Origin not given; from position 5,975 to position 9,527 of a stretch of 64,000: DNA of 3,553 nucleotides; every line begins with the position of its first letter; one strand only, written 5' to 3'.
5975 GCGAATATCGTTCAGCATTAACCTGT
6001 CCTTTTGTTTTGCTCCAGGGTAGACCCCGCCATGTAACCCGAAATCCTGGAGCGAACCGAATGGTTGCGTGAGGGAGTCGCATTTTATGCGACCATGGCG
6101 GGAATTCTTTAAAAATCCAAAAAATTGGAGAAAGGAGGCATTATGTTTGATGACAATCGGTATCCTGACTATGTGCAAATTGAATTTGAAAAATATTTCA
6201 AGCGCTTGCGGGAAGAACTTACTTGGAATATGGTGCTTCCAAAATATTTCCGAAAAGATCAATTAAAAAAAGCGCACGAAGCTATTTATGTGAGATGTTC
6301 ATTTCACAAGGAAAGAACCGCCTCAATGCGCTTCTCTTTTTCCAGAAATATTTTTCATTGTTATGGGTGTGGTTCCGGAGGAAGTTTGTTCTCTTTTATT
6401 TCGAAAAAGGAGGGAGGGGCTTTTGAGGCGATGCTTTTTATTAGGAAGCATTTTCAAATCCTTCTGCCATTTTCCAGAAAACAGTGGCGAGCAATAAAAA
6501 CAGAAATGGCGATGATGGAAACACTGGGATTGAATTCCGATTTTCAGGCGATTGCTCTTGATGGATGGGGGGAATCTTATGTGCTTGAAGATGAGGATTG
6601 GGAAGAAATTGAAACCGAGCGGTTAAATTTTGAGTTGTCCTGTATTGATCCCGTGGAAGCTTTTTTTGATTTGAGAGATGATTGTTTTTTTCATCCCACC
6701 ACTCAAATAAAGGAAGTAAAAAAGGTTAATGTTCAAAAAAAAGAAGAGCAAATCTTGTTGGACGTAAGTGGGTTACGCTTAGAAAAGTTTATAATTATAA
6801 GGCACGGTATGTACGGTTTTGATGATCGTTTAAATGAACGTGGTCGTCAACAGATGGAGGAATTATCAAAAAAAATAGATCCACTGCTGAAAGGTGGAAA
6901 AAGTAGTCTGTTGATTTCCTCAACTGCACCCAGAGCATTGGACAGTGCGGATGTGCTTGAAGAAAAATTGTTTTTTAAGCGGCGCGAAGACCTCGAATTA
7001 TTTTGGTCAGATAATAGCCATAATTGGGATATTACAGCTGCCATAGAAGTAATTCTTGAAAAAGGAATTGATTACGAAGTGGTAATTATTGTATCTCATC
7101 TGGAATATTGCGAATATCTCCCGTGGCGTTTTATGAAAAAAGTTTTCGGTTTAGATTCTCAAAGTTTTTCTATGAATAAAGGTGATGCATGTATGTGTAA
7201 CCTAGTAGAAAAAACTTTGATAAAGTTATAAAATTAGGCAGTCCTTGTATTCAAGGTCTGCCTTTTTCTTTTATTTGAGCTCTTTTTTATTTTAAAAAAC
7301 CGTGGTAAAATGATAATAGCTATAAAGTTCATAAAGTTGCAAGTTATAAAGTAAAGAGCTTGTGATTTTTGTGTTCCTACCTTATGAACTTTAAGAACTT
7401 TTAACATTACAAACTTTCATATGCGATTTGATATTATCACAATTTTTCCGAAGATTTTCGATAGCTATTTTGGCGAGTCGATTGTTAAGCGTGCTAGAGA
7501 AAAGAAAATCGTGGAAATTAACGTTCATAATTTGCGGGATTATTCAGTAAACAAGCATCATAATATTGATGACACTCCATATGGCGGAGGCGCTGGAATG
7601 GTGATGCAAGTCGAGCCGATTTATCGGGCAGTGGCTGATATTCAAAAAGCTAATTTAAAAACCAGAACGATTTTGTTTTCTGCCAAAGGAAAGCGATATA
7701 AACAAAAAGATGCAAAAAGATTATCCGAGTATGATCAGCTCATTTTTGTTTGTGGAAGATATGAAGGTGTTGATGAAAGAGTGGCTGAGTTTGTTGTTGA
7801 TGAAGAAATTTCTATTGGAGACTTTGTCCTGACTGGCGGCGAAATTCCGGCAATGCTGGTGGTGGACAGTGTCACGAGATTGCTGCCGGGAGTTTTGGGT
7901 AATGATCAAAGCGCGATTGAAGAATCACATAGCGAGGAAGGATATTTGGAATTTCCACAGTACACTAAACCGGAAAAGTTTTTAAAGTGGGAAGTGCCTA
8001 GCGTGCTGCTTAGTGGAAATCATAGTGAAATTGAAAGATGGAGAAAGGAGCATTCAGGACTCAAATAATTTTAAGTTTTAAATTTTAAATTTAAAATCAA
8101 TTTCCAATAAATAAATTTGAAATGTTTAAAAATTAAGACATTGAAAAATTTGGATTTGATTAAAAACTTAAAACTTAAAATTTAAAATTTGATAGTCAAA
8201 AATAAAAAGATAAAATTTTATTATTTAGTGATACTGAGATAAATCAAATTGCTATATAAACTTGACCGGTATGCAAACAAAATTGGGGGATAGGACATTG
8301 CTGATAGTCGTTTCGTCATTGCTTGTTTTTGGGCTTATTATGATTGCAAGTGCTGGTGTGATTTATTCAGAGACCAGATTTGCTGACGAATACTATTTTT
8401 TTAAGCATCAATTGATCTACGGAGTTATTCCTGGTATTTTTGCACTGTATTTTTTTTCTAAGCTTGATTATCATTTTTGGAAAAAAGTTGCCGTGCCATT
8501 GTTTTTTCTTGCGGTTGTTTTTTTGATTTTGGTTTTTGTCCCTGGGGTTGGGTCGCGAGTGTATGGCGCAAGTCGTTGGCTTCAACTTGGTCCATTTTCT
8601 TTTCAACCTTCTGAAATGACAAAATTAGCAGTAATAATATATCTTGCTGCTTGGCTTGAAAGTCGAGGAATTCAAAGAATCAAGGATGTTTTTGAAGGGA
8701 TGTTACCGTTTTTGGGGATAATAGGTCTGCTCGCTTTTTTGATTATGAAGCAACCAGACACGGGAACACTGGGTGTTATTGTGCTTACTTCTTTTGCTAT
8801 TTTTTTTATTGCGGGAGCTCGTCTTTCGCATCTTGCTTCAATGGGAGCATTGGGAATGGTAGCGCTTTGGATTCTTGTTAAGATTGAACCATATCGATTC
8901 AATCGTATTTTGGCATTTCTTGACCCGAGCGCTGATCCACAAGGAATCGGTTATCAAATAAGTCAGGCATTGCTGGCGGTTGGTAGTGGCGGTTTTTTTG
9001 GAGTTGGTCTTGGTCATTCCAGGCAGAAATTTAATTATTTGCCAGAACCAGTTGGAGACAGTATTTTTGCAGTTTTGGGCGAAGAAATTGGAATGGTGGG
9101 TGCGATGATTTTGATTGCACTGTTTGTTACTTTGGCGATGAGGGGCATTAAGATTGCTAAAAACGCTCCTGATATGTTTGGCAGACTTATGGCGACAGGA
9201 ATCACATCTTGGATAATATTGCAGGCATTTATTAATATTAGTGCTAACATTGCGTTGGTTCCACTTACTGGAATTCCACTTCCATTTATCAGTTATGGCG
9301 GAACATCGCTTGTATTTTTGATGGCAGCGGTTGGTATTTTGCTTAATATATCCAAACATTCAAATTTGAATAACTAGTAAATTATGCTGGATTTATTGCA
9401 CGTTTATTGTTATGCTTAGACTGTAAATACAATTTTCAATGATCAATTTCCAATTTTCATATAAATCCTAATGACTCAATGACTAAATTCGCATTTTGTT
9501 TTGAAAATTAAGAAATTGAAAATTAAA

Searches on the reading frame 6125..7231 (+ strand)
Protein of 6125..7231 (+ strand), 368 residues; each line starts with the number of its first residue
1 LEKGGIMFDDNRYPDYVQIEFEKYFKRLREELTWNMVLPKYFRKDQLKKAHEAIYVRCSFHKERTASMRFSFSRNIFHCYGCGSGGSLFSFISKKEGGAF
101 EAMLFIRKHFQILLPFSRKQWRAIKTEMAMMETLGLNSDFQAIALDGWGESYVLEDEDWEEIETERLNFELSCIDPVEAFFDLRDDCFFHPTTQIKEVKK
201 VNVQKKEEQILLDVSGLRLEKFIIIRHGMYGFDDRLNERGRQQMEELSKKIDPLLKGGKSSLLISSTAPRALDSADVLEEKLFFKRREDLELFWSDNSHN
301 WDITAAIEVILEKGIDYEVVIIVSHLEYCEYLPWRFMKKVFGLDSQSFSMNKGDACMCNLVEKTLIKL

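Call 66: search_protein_families(library=pfam, max_evalue=0.00001, proteins=[window:6125-7231:+])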
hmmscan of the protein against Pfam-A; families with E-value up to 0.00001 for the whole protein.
window:6125-7231:+ (368 aa): 1 family
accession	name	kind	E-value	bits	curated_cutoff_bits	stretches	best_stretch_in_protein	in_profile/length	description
PF01807.25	Zn_ribbon_DnaG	-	4.6e-14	52.4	24.9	1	45-109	23-88/98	CHC2 zinc finger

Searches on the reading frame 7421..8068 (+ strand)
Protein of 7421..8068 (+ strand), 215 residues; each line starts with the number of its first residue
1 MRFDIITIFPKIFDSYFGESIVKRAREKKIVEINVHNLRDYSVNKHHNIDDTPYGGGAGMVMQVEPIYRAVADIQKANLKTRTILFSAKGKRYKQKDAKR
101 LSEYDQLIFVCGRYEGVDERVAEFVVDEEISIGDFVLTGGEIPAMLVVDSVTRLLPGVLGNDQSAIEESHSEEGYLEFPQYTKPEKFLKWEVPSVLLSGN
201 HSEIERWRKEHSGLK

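Call 66: search_protein_families(library=pfam, max_evalue=0.00001, proteins=[window:7421-8068:+])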
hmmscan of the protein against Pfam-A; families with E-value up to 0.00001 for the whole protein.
window:7421-8068:+ (215 aa): 1 family
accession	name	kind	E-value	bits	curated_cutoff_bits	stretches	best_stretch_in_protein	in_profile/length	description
PF01746.26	tRNA_m1G_MT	-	5.8e-64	215.9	27.3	1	23-212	2-186/195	tRNA (Guanine-1)-methyltransferase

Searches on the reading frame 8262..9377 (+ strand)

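Call 66: search_protein_families(library=pfam, max_evalue=0.00001, proteins=[window:8262-9377:+])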
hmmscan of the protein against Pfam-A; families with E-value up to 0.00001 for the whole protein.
window:8262-9377:+ (371 aa): 1 family
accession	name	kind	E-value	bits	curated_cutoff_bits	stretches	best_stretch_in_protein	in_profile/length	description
PF01098.24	FTSW_RODA_SPOVE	-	3.8e-107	358.8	26.4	1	12-368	2-355/356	Cell cycle protein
